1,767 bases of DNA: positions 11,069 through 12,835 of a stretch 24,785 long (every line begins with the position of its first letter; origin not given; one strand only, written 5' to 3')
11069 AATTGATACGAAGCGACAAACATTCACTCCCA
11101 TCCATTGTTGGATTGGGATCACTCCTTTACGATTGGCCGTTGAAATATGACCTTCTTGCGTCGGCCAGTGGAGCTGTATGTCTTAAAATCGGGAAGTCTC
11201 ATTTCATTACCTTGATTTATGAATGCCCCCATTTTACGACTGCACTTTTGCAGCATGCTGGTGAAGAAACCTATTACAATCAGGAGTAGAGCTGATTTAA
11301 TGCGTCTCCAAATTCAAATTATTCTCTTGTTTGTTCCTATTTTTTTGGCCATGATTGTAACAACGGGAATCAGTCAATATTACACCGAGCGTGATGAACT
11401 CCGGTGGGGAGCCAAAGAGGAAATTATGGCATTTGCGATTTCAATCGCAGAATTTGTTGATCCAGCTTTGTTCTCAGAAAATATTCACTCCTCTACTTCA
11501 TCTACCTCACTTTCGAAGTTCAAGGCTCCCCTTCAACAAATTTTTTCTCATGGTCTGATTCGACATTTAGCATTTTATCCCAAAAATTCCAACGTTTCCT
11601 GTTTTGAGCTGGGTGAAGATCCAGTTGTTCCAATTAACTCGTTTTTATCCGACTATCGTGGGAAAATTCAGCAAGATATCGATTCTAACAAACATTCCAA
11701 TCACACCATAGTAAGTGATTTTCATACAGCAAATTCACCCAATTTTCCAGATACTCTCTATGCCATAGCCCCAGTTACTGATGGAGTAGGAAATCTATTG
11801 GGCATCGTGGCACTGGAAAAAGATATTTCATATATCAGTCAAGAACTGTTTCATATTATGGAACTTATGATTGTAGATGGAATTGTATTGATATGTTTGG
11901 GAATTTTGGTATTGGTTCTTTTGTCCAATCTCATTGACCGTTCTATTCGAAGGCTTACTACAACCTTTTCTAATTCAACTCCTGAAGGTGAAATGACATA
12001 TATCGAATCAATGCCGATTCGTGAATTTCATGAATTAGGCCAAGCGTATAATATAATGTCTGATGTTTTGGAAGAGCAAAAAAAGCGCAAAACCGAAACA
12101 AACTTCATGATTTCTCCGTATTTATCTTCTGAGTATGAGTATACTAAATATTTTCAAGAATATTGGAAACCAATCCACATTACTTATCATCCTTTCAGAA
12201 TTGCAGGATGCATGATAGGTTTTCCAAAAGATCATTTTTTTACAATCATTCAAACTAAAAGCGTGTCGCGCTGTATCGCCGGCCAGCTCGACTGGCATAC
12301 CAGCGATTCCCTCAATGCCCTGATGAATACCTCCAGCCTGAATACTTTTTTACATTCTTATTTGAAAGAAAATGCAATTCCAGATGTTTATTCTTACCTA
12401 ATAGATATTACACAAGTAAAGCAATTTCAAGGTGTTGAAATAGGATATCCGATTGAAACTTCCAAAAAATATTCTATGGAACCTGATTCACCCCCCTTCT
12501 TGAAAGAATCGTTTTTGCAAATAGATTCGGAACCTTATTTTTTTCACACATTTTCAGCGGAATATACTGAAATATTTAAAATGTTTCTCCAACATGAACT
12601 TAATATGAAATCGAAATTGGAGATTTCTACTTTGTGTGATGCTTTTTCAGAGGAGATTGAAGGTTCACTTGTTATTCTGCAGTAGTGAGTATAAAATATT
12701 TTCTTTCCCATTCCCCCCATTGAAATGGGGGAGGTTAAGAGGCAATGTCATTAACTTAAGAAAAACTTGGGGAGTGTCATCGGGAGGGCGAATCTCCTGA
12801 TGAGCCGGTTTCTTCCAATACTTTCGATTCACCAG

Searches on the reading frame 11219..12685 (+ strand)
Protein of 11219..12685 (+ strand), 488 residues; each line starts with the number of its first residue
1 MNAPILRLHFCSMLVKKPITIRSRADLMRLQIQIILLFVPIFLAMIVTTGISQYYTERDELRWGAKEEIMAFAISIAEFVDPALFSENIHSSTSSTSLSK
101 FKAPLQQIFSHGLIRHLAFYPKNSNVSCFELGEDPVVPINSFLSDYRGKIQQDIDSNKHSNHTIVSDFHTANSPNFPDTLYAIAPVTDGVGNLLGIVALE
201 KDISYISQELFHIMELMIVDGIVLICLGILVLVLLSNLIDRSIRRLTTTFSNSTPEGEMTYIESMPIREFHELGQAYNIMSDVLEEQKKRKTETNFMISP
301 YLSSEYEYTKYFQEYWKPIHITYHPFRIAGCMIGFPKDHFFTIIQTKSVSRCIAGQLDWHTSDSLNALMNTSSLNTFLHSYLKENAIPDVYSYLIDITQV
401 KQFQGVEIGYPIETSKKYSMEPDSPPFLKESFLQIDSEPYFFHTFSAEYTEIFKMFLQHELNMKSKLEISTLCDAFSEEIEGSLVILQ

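Call 3: search_protein_families(library=pfam, proteins=[window:11219-12685:+], max_evalue=1)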
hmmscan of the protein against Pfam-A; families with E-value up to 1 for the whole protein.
window:11219-12685:+ (488 aa): 0 families

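Call 6: search_protein_families(library=ncbifam, proteins=[window:11219-12685:+], max_evalue=1)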
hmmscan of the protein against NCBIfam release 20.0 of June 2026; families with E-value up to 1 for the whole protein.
window:11219-12685:+ (488 aa): 6 families
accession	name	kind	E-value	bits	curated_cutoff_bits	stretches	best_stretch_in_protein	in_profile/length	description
NF008312.0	PRK11100.1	equivalog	1.7e-06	27.2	356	1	179-288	147-254/477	two-component system sensor histidine kinase CreC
NF033092.0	HK_WalK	equivalog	5.2e-05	22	725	1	179-291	141-253/594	cell wall metabolism sensor histidine kinase WalK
NF041947.1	LuxQ_Vibrio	equivalog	0.00017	19.7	1200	1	190-302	251-363/843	quorum-sensing autoinducer 2 sensor kinase/phosphatase LuxQ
NF041210.1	his_kin_PieS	equivalog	0.022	13.8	850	1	184-289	137-241/474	two component system sensor histidine kinase PieS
NF011627.0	PRK15053.1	equivalog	0.044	12.4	656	1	179-246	145-208/552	sensor histidine kinase DpiB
NF007423.1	PRK09966.1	equivalog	0.16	10.8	325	1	192-295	128-232/390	diguanylate cyclase DgcN/YfiN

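Call 8: search_solved_structures(query=window:11219-12685:+, max_evalue=10)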
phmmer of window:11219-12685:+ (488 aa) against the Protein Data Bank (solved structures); distinct sequences matched with E-value up to 10: 1.
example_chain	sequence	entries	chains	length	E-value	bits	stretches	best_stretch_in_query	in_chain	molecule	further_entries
6ape_A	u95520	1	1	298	0.13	14.6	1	108-202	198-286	Bifunctional protein FolD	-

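Call 10: find_homologous_proteins(query=window:11219-12685:+)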
Query window:11219-12685:+ (488 aa): 1 proteins with E <= 0.001 among 5444 candidates.
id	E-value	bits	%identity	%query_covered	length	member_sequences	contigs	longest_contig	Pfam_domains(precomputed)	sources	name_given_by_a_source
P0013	0.0e+0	1034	100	94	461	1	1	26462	-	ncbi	-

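Call 41: search_protein_representatives(protein=P0013)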
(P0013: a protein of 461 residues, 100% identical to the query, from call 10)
Query: 461 residues. Proteins with E-value up to 0.001 (for the whole library): 137; up to 1e-10: 51; up to 1e-30: 7. The best 137 are listed.
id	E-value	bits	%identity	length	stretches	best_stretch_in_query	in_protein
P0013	0.0e+00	1034.6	100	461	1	1-461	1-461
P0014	1.8e-46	175.6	33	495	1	1-317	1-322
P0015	5.2e-45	170.7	35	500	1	1-315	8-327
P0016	3.6e-43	164.7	27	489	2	1-330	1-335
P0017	4.1e-34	134.8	29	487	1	2-339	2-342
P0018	4.8e-33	131.3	28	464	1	1-325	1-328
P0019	6.5e-33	130.9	28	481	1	5-341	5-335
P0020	7.8e-26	107.5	28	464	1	1-361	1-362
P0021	1.3e-24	103.5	26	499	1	1-461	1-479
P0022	7.1e-24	101.1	24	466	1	1-460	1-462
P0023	3.3e-21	92.3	23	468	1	1-459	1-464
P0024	9.9e-21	90.7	24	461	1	1-430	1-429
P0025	2.0e-20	89.7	25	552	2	148-459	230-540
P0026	2.8e-20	89.2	25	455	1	1-395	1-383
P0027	4.0e-19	85.4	25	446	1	1-365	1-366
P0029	2.4e-18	82.9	23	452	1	1-458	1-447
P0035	8.3e-16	74.5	22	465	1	1-459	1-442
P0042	3.5e-14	69.1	21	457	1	1-460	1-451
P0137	3.8e-04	36.1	20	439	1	3-432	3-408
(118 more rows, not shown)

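Call 44: search_protein_families(library=pfam, alignment_id=A5, max_evalue=1)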
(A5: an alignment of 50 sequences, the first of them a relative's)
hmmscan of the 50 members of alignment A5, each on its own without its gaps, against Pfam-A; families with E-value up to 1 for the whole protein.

A. member 1, P0013 (461 aa): 0 families

B. families by the number of members that match (of 50 scanned): 56 families (the first 25 are shown)
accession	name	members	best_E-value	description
PF00672.30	HAMP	31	2.1e-10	HAMP domain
PF17202.10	sCache_3_3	6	0.00043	Single cache domain 3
PF17201.10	Cache_3-Cache_2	5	0.0013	Cache 3/Cache 2 fusion domain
PF22610.1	CovS-like_HAMP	4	0.00065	Histidine kinase, HAMP domain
PF17203.10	sCache_3_2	4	0.0028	Single cache domain 3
PF08448.16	PAS_4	2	0.0051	PAS fold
PF05552.17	MS_channel_1st_1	2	0.0073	Mechanosensitive ion channel, conserved TM helix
PF06305.16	LapA_dom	2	0.016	Lipopolysaccharide assembly protein A domain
PF02687.27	FtsX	2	0.029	FtsX-like permease C-terminal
PF10167.14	BORCS8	2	0.054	BLOC-1-related complex sub-unit 8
PF12698.13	ABC2_membrane_3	1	0.0013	ABC-2 family transporter protein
PF22673.2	MCP-like_PDC_1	1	0.0023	Methyl-accepting chemotaxis protein-like, first PDC sensor domain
PF17336.7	DUF5368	1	0.0039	Family of unknown function (DUF5368)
PF04573.17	SPC22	1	0.0049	Signal peptidase subunit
PF18947.5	HAMP_2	1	0.0052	HAMP domain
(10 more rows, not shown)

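Call 77: find_encoding_contigs(protein=P0021, flank=7000, max_places=2)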
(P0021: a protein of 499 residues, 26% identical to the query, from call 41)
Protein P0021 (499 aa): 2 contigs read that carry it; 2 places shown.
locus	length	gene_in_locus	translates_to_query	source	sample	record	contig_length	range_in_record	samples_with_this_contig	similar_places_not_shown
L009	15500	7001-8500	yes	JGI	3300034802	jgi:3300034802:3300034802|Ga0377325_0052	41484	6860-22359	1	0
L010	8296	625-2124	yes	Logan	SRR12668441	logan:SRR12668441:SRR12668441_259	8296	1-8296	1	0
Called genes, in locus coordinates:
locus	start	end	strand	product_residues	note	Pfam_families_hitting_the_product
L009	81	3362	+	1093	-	PF13646:HEAT_2, PF00027:cNMP_binding (weak)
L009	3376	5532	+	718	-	PF14339:DUF4394 (faint), PF21959:DUF6923 (faint), PF00672:HAMP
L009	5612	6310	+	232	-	PF04831:POPDC1-3, PF00027:cNMP_binding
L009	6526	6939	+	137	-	-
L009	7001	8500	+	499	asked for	PF00672:HAMP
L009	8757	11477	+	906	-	-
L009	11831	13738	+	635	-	PF01839:FG-GAP (faint), PF13517:FG-GAP_3, PF00404:Dockerin_1 (weak)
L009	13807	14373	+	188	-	PF13428:TPR_14 (faint), PF13431:TPR_17 (faint), PF07719:TPR_2 (faint), PF13174:TPR_6 (faint), PF13181:TPR_8 (faint), PF00515:TPR_1 (faint), PF13424:TPR_12 (weak), PF14559:TPR_19, +3 more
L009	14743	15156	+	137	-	PF00892:EamA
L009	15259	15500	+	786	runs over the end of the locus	PF09586:YfhO (faint)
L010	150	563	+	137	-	-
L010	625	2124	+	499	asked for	PF00672:HAMP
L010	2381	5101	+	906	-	-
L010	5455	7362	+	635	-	PF01839:FG-GAP (faint), PF13517:FG-GAP_3, PF00404:Dockerin_1 (weak)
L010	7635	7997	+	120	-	-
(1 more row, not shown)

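Call 78: find_encoding_contigs(protein=P0029, flank=7000, max_places=2)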
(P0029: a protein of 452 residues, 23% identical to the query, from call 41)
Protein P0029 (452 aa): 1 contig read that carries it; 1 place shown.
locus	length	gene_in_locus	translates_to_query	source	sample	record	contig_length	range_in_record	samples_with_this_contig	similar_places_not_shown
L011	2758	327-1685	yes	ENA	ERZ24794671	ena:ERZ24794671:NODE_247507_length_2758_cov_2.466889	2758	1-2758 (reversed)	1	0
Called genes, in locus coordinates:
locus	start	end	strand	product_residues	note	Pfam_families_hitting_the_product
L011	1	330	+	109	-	?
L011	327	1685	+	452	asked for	PF00672:HAMP (weak)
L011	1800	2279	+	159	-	PF00589:Phage_integrase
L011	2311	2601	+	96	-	PF04221:RelB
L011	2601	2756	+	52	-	?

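Call 79: find_encoding_contigs(protein=P0042, flank=7000, max_places=1)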
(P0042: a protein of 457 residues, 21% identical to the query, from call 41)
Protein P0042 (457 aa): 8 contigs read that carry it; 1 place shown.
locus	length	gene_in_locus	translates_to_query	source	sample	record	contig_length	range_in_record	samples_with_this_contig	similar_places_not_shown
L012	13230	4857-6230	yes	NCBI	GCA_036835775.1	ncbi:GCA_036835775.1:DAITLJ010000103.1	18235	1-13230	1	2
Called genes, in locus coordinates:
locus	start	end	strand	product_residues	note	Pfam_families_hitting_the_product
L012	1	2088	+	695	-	?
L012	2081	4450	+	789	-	PF14827:dCache_3, PF17203:sCache_3_2 (faint), PF17201:Cache_3-Cache_2, PF17202:sCache_3_3, PF00672:HAMP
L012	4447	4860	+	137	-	-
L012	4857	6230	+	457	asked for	-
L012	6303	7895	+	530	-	PF00672:HAMP (weak), PF07228:SpoIIE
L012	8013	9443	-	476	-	PF07690:MFS_1, PF00083:Sugar_tr, PF07690:MFS_1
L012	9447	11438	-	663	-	PF07603:Lcl_C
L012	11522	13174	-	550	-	PF02776:TPP_enzyme_N, PF00205:TPP_enzyme_M, PF02775:TPP_enzyme_C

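Call 80: find_encoding_contigs(protein=P0035, flank=7000, max_places=1)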
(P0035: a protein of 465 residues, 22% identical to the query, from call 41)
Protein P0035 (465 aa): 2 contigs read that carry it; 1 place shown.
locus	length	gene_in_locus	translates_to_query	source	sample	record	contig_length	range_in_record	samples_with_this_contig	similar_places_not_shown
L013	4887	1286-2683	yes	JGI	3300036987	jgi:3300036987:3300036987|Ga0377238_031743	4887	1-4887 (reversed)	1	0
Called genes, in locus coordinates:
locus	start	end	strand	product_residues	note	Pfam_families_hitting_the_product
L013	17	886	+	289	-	PF00672:HAMP (weak)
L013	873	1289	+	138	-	-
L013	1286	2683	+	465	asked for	-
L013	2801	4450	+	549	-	PF02310:B12-binding (faint), PF04055:Radical_SAM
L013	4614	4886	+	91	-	?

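Call 81: find_encoding_contigs(protein=P0137, flank=7000, max_places=1)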
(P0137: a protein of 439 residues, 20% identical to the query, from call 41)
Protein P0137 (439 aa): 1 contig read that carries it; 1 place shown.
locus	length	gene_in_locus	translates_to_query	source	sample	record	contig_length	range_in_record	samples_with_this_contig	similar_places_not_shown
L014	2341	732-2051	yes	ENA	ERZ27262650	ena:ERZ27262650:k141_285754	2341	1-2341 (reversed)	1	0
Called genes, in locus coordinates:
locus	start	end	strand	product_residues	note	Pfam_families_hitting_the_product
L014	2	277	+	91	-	?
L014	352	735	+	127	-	-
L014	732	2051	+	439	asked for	-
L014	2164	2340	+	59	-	?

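Call 84: search_protein_families(library=pfam, proteins=[L012:6303-7892:+, L012:2081-4447:+, L012:4447-4857:+, L012:1-2085:+], max_evalue=0.01)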
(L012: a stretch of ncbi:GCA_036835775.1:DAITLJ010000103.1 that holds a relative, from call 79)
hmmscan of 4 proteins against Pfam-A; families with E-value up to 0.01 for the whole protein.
L012:6303-7892:+ (530 aa): 2 families
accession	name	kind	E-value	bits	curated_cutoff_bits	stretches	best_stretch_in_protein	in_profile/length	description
PF07228.17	SpoIIE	-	7.6e-52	176.5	25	1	337-528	1-190/192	Stage II sporulation protein E (SpoIIE)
PF00672.30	HAMP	-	2.6e-07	31.3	25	1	213-273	1-52/53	HAMP domain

L012:2081-4447:+ (789 aa): 5 families
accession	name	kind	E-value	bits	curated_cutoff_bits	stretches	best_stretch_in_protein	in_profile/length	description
PF17202.10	sCache_3_3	-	1e-22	80.9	28.8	1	178-276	4-102/107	Single cache domain 3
PF17201.10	Cache_3-Cache_2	-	2.1e-15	57.2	27.7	1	178-273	85-186/299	Cache 3/Cache 2 fusion domain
PF14827.12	dCache_3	-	5.9e-12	46.1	25.7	1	43-271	5-236/239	Double sensory domain of two-component sensor kinase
PF00672.30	HAMP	-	4.8e-09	36.8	25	1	509-554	1-46/53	HAMP domain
PF17203.10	sCache_3_2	-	5.1e-09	36.8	28.4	1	64-176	14-127/140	Single cache domain 3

L012:4447-4857:+ (137 aa): 0 families

L012:1-2085:+ (695 aa): 6 families
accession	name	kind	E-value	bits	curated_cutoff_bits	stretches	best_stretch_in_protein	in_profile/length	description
PF13646.12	HEAT_2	-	5.2e-14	52.7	27.7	1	184-266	4-85/88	HEAT repeats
PF00027.35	cNMP_binding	-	9.7e-09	35.5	27.5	1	602-670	7-82/89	Cyclic nucleotide-binding domain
PF03130.22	HEAT_PBS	-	1.2e-05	25.8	20.9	0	230-255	2-27/27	PBS lyase HEAT-like repeat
PF13513.12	HEAT_EZ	-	0.0018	19.2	27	0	358-382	4-28/55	HEAT-like repeat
PF12717.13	Cnd1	-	0.0075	16.8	26.4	0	243-308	20-88/162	non-SMC mitotic condensation complex subunit 1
PF02985.28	HEAT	-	0.0093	16.6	23.5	0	248-272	4-28/31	HEAT repeat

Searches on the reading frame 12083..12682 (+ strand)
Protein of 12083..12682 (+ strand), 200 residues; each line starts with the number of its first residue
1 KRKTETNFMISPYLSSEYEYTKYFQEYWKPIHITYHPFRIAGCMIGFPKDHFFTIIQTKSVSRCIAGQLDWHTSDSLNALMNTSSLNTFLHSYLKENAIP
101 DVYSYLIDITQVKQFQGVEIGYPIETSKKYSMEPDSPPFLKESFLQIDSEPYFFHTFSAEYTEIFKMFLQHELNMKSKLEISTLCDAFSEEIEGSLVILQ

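Call 49: search_solved_structures(query=A6, max_evalue=10, show_alignments=3)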
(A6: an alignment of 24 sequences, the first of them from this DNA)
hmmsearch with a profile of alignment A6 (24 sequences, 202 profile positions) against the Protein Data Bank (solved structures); distinct sequences matched with E-value up to 10: 4.
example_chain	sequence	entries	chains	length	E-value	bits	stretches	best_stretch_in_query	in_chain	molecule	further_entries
8fje_A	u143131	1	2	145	0.034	16.9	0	159-179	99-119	E8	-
4hoi_A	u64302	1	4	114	0.083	15.6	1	76-157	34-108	Potassium voltage-gated channel subfamily H member 1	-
4llo_B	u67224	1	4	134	0.095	15.5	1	75-157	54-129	Potassium voltage-gated channel subfamily H member 1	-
7ng8_A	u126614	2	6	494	0.73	12.6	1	102-169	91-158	Outer membrane channel protein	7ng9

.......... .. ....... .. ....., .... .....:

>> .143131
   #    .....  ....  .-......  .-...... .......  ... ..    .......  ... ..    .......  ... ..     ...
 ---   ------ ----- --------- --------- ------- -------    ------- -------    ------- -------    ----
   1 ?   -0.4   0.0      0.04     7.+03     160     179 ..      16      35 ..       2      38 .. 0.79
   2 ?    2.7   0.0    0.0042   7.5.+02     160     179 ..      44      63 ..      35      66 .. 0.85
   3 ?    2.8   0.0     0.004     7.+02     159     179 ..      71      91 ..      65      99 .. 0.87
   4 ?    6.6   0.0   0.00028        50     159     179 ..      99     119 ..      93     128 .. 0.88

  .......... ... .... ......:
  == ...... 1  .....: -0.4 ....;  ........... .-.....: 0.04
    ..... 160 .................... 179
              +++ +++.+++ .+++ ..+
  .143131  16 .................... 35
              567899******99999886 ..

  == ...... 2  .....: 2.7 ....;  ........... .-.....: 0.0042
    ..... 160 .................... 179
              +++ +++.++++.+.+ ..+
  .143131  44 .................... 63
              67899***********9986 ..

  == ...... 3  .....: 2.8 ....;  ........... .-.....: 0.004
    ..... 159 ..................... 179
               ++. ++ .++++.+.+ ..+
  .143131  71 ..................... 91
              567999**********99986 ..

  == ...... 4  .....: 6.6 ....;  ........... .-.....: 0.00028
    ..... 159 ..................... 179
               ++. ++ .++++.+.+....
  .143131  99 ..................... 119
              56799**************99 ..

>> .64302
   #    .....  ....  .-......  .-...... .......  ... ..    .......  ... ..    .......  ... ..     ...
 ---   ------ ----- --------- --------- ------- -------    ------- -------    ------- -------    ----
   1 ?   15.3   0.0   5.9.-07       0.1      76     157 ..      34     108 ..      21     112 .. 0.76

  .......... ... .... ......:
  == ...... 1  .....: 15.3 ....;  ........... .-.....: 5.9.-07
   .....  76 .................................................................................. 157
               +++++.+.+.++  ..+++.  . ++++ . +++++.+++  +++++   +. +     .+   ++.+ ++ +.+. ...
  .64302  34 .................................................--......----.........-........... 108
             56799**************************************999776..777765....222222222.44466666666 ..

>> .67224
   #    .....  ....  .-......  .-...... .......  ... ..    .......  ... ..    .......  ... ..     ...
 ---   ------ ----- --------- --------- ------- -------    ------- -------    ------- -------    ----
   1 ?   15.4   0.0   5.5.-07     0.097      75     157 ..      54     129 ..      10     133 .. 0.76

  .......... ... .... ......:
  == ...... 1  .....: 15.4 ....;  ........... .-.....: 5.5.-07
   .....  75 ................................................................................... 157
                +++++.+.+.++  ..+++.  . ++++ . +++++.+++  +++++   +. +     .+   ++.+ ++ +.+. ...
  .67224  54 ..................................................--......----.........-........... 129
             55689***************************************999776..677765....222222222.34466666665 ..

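Call 53: predict_structure(alignment_id=A6)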
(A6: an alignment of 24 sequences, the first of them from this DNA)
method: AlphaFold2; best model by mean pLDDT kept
length: 200 residues; sequences in the alignment: 24
mean_pLDDT: 87.1   pTM: 0.82
mean pLDDT of the five models: 87.1, 86.5, 86.0, 85.5, 84.9
residues with pLDDT >= 90: 113; 70-90: 70; 50-70: 8; < 50: 9
segments of 3 or more residues with pLDDT < 50: 1-9
pLDDT, mean of each block of 10 residues (from residue 1): 45 68 80 89 93 94 96 86 93 96 96 96 89 92 89 93 91 79 86 93
secondary structure, 60 per line:
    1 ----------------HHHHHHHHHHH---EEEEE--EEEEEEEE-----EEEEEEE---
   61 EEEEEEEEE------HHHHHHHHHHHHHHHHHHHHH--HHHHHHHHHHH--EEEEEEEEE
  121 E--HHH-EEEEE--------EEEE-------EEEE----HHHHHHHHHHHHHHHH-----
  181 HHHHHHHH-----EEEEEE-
elements in order: H17-27 E31-35 E38-45 E51-57 E61-69 H76-96 H99-109 E112-121 E128-132 E141-144 E152-155 H160-175 H181-188 E194-199

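Call 62: find_homologous_proteins(query=A6, max_evalue=0.001)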
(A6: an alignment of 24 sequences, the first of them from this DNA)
Query A6 (24 sequences): 8000 candidates shared short words with the query, none scored E <= 0.001.
